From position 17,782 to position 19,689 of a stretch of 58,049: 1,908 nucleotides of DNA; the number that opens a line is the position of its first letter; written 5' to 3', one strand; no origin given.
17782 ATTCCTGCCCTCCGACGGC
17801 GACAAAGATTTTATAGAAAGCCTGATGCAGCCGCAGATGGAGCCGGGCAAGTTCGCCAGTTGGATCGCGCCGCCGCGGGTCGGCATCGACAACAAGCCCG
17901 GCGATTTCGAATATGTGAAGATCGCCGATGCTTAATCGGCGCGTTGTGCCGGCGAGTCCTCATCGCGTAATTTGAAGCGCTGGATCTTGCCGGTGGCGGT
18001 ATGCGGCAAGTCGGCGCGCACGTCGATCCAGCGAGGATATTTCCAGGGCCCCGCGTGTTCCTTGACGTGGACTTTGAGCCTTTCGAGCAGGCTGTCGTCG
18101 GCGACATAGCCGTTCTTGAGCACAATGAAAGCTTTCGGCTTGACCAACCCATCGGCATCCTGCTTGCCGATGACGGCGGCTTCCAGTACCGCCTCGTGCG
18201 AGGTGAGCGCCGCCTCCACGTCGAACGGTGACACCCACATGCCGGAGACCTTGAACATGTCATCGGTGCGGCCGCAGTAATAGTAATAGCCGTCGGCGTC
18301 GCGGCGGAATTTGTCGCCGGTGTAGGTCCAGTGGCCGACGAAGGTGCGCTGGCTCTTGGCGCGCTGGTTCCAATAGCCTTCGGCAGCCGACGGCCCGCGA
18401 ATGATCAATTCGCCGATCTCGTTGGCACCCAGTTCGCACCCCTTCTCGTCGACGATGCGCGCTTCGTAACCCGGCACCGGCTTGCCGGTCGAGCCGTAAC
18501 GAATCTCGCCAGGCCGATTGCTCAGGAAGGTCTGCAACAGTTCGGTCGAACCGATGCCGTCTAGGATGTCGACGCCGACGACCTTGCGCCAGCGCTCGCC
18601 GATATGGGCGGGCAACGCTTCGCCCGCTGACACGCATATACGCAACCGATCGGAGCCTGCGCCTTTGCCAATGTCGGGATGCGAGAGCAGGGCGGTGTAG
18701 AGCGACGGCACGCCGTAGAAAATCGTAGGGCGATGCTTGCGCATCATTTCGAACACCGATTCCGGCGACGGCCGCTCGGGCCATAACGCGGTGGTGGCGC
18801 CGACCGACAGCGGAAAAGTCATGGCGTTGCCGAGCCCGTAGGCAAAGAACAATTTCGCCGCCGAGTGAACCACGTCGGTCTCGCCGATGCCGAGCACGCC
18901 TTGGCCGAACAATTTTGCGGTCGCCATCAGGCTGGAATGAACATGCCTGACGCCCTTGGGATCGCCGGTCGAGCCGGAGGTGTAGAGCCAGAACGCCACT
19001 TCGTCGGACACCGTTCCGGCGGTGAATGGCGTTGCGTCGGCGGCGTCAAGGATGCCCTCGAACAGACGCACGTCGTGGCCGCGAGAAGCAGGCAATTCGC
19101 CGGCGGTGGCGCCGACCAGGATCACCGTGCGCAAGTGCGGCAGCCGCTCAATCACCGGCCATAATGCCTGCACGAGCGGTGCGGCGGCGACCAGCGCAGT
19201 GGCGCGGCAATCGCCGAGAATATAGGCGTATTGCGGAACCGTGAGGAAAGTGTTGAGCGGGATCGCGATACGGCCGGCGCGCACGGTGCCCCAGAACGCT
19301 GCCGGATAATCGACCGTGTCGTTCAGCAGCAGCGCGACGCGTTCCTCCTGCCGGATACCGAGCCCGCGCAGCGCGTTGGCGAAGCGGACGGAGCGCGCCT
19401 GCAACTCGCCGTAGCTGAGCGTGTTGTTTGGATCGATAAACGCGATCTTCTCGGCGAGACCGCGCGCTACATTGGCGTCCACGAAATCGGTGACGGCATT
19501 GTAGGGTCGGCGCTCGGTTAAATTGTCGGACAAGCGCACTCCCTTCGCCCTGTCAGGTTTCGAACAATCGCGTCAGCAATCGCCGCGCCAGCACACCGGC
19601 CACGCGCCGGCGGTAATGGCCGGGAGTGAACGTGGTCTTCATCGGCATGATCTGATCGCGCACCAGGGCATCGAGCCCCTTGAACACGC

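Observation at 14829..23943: Candidate hybrid 4-hydroxybenzoate pathway: reductive dehydroxylation (HcrCAB) feeding the O2-dependent Box epoxidase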

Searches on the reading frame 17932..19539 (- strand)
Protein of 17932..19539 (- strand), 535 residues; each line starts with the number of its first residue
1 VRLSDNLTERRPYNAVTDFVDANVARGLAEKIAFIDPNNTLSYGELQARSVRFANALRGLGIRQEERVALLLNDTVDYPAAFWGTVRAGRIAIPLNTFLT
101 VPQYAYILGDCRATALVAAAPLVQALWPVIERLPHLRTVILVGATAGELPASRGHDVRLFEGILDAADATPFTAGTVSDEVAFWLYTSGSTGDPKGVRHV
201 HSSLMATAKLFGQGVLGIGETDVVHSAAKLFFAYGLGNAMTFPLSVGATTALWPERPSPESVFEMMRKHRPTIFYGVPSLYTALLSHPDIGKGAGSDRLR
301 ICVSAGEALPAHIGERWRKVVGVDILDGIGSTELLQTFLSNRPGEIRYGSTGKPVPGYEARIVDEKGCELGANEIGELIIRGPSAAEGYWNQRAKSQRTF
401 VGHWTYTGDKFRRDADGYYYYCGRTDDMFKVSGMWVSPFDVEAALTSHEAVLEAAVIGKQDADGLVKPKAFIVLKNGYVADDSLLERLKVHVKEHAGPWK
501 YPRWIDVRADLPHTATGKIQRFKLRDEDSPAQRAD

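Call 3: search_protein_families(library=ncbifam, proteins=[window:17932-19539:-])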
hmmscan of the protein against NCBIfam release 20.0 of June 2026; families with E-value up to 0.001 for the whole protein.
window:17932-19539:- (535 aa): 106 families (the best 25 are shown)
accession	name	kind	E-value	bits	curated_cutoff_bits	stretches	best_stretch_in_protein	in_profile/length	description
TIGR02262.1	benz_CoA_lig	subfamily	3e-219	729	375.25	1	12-526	2-507/508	benzoate-CoA ligase family protein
NF053567.1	HBDA_AROS1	equivalog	1.2e-112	377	1000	1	10-526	9-517/523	3-hydroxybenzoate--CoA ligase HbdA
NF004837.0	PRK06187.1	subfamily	1.6e-108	363.3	476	1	14-527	8-521/531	long-chain-fatty-acid--CoA ligase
NF003313.0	PRK04319.1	equivalog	1.1e-87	294.6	729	1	14-525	44-558/574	acetate--CoA ligase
NF047394.1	AcylCoAsynMbcS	equivalog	1.3e-77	261.6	850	1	38-529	39-521/525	acyl-CoA synthetase MbcS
TIGR03098.1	ligase_PEP_1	hypoth_equivalog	5.2e-76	256.2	592.35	1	23-526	8-516/517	acyl-CoA ligase (AMP-forming), exosortase A system-associated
NF004808.0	PRK06155.1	equivalog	2.9e-75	253.5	722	1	25-529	31-523/542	ATP-dependent acyl-CoA ligase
NF006182.0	PRK08316.1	subfamily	5.3e-74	249.6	663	1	14-527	11-516/523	fatty acyl-CoA synthetase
NF006181.0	PRK08314.1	subfamily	3.2e-73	246.9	705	1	25-531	34-557/563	long-chain-fatty-acid--CoA ligase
NF004114.0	PRK05605.1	equivalog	8.8e-70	235.6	766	2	177-527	219-568/575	long-chain-fatty-acid--CoA ligase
NF005714.0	PRK07529.1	subfamily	3.2e-69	233.9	632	1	36-527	59-575/640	acyl-CoA synthetase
NF004716.0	PRK06060.1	equivalog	7.6e-68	229.3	1228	1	40-531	30-492/705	p-hydroxybenzoic acid--AMP ligase FadD22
NF005702.0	PRK07514.1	subfamily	8.6e-66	222.3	558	1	23-527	12-499/506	malonyl-CoA synthase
TIGR02188.1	Ac_CoA_lig_AcsA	equivalog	2.7e-65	220.9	724.95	1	17-525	60-602/629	acetate--CoA ligase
NF001208.0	PRK00174.1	subfamily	1.6e-64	218.4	657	1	14-526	78-618/649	acetate--CoA ligase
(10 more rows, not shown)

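Call 4: search_protein_families(library=pfam, proteins=[window:17932-19539:-])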
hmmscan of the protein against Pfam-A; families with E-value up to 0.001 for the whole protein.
window:17932-19539:- (535 aa): 2 families
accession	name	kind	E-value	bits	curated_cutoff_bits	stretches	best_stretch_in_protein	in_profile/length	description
PF00501.34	AMP-binding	-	8.6e-81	272.1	29.9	1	25-390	5-384/384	AMP-binding enzyme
PF13193.12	AMP-binding_C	-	7.3e-17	62.5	24.5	1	441-518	2-76/76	AMP-binding enzyme C-terminal domain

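Call 73: search_solved_structures(query=window:17932-19539:-, show_alignments=2, max_evalue=1e-60)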
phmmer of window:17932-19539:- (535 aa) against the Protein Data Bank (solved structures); distinct sequences matched with E-value up to 1e-60: 7.
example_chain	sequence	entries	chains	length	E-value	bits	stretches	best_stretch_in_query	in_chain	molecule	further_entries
2v7b_A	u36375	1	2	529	1.5e-156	525.3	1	29-526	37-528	BENZOATE-COENZYME A LIGASE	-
4rm3_A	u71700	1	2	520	4.7e-141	474.1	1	27-526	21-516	Benzoate-coenzyme A ligase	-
4rlf_A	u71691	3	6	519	4.7e-141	474.1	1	27-526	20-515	Benzoate-coenzyme A ligase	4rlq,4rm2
4eat_A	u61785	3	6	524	4.8e-141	474.1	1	27-526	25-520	Benzoate-coenzyme A ligase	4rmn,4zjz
6m2u_A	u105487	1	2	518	5.8e-141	473.8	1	27-526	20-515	Benzoate-coenzyme A ligase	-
6m2o_A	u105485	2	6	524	5.9e-141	473.8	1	27-526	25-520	Benzoate-coenzyme A ligase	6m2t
4wv3_A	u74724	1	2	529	3.1e-128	431.8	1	13-527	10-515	Anthranilate-CoA ligase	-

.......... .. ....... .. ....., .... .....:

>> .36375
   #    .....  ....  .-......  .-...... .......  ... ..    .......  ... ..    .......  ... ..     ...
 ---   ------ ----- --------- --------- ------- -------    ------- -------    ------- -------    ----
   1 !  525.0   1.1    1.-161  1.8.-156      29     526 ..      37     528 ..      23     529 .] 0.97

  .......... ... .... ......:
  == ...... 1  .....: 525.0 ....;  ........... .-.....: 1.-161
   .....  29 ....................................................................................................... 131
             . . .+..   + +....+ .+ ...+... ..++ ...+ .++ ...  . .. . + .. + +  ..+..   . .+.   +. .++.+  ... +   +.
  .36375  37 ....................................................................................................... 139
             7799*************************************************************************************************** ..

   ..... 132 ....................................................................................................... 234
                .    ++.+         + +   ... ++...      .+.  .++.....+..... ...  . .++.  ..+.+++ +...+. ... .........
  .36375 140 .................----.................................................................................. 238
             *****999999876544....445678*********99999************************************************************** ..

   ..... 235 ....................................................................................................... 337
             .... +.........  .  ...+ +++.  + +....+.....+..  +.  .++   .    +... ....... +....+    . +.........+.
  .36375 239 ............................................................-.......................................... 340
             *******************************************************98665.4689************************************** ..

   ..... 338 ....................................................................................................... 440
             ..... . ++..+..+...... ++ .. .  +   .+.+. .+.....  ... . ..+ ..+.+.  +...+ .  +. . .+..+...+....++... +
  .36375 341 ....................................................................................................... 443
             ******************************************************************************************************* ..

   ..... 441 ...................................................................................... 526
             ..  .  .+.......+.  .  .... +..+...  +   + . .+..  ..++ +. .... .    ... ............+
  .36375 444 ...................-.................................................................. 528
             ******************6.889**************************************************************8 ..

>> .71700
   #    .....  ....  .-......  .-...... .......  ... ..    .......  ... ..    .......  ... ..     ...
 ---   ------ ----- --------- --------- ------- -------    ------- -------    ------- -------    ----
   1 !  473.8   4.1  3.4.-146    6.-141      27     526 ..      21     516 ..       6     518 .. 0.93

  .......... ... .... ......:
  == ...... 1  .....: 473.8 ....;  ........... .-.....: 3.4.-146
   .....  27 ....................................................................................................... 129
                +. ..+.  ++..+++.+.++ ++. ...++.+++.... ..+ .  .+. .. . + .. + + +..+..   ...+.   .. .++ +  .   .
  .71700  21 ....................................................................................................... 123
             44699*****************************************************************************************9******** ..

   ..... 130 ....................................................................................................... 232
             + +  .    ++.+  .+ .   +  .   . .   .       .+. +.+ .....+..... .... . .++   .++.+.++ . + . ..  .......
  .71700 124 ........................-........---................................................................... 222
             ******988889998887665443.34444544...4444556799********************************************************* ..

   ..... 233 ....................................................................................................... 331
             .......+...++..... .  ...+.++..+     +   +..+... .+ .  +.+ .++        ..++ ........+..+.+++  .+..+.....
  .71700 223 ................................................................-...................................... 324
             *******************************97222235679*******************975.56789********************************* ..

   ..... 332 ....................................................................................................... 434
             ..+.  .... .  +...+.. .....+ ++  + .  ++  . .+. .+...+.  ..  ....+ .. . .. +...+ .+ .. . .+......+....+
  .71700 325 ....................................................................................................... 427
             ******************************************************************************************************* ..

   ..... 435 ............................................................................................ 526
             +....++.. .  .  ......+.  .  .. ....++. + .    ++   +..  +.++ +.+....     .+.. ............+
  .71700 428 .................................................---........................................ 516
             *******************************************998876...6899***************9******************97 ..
